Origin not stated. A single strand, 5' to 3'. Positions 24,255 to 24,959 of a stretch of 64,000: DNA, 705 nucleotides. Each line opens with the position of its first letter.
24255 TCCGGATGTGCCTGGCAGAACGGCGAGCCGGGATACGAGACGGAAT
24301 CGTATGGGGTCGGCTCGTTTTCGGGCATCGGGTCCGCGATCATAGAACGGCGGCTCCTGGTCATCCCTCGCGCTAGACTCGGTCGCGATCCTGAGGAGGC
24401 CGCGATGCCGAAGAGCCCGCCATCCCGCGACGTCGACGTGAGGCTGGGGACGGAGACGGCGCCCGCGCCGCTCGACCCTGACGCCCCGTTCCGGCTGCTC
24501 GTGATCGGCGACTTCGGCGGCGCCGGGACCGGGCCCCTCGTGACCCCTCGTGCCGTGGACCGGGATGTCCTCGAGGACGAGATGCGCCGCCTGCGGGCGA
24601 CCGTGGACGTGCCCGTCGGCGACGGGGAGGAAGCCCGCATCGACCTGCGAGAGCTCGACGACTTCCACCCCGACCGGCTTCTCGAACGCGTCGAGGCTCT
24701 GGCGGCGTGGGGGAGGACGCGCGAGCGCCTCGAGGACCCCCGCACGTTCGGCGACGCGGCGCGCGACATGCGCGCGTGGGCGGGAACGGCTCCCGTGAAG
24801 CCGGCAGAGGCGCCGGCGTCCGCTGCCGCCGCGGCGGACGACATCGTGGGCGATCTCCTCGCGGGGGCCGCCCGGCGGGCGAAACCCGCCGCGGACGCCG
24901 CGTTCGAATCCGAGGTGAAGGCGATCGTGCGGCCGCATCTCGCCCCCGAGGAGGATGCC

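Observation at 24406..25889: Orphan single-polypeptide TssB-TssC (VipA-VipB) sheath fusion outside the main T6SS cluster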

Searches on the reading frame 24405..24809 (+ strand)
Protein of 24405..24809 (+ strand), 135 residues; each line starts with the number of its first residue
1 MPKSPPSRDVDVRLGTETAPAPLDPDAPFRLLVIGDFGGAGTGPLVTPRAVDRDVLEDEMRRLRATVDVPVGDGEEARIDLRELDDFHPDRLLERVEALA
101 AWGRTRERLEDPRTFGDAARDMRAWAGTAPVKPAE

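Call 71: search_protein_representatives(protein=window:24405-24809:+)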
Query: 135 residues. Proteins with E-value up to 0.001 (for the whole library): 1162; up to 1e-10: 213; up to 1e-30: 4. The best 150 are listed.
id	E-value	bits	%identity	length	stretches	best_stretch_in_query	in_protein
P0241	1.9e-44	167.5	64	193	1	2-131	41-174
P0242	1.5e-41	158.2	68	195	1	1-128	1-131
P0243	4.3e-36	140.5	66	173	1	1-116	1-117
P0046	8.8e-33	129.8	55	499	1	1-132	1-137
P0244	1.5e-23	99.8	53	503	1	5-133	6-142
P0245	1.8e-19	86.6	47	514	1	11-134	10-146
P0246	1.1e-18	84.0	47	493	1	23-135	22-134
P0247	3.3e-18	82.5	43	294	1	21-128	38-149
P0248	3.8e-18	82.3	43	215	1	21-127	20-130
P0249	7.5e-18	81.4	43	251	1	17-128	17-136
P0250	9.0e-18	81.1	47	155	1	9-127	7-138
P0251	1.0e-17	81.0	43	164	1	22-134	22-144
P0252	2.2e-17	79.8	49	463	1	7-122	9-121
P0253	2.4e-17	79.8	45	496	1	14-131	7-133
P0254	3.1e-17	79.4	46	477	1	13-126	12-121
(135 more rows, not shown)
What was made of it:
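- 213 clusters at 50% identity match the N-terminal module alone (call 71).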
